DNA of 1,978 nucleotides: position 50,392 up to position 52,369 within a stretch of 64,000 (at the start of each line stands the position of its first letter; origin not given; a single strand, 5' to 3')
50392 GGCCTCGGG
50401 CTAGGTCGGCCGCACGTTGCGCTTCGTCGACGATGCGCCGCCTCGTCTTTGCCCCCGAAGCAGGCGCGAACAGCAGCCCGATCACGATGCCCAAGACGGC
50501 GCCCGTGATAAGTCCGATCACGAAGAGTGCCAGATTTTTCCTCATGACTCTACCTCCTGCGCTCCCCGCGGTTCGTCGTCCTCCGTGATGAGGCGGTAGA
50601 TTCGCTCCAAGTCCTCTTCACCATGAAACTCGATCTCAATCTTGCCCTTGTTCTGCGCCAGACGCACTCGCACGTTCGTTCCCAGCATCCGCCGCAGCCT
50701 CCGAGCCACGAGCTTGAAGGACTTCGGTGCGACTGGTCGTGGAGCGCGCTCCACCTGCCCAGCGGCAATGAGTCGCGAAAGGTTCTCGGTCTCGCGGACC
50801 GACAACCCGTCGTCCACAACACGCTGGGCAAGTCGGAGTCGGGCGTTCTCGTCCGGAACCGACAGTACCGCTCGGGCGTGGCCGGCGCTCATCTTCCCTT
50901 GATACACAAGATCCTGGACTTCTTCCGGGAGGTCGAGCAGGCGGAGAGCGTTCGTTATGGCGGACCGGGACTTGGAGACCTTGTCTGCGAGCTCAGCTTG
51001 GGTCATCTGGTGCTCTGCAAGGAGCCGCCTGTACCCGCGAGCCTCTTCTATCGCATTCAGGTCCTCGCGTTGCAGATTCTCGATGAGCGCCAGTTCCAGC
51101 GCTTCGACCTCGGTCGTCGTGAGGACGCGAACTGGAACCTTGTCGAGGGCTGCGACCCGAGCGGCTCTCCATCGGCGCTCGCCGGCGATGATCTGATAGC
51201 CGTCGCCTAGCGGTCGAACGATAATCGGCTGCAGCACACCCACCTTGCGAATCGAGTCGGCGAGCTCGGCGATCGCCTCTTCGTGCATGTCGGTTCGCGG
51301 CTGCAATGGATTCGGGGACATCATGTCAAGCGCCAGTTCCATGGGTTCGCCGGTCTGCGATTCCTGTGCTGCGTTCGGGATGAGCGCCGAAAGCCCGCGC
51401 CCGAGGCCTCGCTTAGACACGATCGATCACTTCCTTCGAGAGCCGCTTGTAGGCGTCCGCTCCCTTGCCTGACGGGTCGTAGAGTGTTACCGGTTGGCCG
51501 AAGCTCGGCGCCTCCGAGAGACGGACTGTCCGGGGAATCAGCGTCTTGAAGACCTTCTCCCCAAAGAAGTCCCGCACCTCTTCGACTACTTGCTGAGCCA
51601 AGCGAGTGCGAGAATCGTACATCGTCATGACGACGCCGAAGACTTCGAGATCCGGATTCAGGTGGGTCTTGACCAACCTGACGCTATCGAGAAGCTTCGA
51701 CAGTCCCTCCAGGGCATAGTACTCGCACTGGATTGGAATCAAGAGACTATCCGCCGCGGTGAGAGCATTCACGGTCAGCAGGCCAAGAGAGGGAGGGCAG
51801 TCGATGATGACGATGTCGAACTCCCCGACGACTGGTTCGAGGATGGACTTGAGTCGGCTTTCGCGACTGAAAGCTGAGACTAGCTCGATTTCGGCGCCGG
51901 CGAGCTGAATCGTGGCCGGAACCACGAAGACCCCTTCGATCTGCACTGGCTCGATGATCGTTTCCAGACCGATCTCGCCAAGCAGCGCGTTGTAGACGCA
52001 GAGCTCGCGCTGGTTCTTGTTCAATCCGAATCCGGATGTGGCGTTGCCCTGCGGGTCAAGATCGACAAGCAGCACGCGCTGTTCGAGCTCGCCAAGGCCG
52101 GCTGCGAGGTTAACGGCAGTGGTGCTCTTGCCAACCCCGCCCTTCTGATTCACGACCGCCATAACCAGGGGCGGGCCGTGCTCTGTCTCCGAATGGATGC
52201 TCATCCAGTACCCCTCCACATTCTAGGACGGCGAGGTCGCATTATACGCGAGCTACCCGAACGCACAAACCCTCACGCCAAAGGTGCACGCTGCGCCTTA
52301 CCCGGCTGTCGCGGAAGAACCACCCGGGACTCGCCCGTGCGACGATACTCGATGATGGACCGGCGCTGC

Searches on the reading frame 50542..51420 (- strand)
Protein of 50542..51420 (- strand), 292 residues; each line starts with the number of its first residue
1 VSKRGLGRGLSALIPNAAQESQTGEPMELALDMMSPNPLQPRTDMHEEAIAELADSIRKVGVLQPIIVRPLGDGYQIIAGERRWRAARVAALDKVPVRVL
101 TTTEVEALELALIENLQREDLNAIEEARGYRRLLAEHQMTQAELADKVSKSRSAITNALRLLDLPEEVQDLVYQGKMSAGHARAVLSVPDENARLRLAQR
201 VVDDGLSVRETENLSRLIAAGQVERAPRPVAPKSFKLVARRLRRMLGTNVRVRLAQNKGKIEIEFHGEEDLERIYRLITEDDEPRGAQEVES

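Call 40: search_protein_families(library=pfam, proteins=[window:50542-51420:-], max_evalue=0.001)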
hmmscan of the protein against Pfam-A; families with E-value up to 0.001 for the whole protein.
window:50542-51420:- (292 aa): 4 families
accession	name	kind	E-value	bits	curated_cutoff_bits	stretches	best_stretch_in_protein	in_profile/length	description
PF17762.8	HTH_ParB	-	3.5e-36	123.9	22.6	1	119-216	1-98/102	ParB HTH domain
PF02195.25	ParB_N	-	7.5e-31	106.5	26.3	1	28-117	5-95/95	ParB N-terminal domain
PF23433.1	DUF7119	-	4.6e-06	27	30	1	151-222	60-130/141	Family of unknown function (DUF7119)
PF23552.2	ParB_C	-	0.00018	21.3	23.8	1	239-278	9-49/50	ParB dimerisation domain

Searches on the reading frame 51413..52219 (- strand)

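Call 40: search_protein_families(library=pfam, proteins=[window:51413-52219:-], max_evalue=0.001)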
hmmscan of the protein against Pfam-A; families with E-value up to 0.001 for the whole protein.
window:51413-52219:- (268 aa): 7 families
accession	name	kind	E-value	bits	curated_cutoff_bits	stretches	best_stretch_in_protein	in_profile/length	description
PF13614.12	AAA_31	-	4.3e-64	216.1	27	1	19-193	3-177/177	AAA domain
PF01656.29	CbiA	-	6.1e-29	101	25.4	1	21-244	2-125/125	CobQ/CobB/MinD/ParA nucleotide binding domain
PF10609.15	ParA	-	3.6e-13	49.9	27.1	1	19-205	5-179/246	NUBPL iron-transfer P-loop NTPase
PF09140.17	MipZ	-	8.5e-12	45.4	20.7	1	20-64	3-47/262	ATPase MipZ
PF06564.18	CBP_BcsQ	-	6.3e-10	39.4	21.3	1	21-260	5-229/234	Cellulose biosynthesis protein BcsQ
PF00142.24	Fer4_NifH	-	2.2e-09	37.6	25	1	24-63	6-45/271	4Fe-4S iron sulfur cluster binding proteins, NifH/frxC family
PF02374.21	ArsA_ATPase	-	8.3e-08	32.2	24.3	1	23-143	6-134/305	Anion-transporting ATPase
